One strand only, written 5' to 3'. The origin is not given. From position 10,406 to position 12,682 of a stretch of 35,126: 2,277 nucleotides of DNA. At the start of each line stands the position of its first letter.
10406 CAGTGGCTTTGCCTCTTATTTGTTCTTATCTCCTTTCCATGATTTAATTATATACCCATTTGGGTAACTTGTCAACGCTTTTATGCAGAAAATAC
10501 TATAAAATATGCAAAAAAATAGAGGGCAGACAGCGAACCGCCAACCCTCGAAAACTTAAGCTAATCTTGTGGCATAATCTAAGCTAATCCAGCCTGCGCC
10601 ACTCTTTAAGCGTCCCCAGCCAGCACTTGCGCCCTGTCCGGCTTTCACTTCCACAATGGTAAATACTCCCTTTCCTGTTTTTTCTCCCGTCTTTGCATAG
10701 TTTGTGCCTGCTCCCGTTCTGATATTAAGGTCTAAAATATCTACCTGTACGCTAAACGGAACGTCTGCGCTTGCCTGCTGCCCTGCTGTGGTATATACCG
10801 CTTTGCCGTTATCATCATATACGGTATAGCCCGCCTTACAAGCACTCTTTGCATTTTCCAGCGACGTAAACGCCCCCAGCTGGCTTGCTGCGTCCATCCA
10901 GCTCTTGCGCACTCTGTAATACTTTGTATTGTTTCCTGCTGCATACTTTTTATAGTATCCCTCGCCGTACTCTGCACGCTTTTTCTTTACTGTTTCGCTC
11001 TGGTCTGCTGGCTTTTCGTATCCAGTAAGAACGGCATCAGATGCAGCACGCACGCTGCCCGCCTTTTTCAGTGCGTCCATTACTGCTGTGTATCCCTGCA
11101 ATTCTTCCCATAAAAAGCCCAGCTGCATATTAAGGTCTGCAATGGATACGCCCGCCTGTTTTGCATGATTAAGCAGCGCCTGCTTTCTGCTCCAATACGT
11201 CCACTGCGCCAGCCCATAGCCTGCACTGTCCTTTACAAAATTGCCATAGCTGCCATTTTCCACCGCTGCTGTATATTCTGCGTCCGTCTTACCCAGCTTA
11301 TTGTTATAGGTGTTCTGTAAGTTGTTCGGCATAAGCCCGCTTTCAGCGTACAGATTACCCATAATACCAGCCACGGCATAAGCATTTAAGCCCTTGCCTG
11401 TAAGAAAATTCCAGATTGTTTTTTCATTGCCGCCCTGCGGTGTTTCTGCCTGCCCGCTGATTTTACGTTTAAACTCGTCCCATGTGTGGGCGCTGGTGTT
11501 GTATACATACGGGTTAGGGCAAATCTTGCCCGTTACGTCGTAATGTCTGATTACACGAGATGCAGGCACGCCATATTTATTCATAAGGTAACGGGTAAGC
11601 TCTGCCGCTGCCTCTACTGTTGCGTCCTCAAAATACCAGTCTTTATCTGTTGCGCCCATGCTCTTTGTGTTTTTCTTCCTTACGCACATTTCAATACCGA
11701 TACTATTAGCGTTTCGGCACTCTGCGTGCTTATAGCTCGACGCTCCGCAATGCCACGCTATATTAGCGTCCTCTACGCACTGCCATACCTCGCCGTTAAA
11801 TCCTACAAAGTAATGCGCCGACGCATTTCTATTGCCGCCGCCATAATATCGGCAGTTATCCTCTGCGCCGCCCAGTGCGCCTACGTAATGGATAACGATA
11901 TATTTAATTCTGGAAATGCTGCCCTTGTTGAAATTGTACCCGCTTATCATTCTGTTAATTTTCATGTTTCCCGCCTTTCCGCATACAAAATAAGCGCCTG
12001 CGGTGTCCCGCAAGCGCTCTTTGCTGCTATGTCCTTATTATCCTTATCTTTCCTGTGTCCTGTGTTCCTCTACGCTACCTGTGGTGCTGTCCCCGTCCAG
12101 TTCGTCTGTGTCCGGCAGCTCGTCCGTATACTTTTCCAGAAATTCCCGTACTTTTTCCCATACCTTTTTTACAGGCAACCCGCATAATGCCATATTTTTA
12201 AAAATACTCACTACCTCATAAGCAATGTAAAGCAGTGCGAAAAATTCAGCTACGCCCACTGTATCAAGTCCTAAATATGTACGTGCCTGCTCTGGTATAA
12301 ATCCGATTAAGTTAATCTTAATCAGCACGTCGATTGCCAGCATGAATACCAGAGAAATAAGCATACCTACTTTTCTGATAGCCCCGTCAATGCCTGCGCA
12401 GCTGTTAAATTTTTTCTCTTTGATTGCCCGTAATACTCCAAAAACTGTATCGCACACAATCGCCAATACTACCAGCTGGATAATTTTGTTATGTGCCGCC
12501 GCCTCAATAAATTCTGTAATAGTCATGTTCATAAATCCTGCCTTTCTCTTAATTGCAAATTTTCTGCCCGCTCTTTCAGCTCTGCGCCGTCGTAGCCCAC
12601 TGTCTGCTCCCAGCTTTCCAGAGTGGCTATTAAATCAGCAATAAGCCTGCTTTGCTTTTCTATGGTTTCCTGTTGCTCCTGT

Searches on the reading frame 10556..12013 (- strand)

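Call 23: search_protein_families(library=pfam, proteins=[window:10556-12013:-], max_evalue=0.01)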
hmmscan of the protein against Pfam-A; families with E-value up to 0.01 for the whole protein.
window:10556-12013:- (485 aa): 2 families
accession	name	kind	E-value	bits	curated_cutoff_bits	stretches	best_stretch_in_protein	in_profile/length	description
PF18013.6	Phage_lysozyme2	-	8.2e-32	110.7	28.2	1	196-357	2-140/140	Phage tail lysozyme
PF01510.30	Amidase_2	-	5.3e-30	104.9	26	1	35-168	4-131/131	N-acetylmuramoyl-L-alanine amidase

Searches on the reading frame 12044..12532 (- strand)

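Call 53: search_protein_families(library=pfam, proteins=[window:12044-12532:-], max_evalue=0.01)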
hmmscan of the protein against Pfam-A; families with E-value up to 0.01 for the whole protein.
window:12044-12532:- (162 aa): 2 families
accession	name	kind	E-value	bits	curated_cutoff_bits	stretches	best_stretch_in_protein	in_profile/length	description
PF05105.17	Phage_holin_4_1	-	1.6e-23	83.4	22.2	1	14-133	10-112/116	Bacteriophage holin family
PF06947.17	DUF1290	-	0.0093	16.5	24.4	1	15-64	6-54/86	Protein of unknown function (DUF1290)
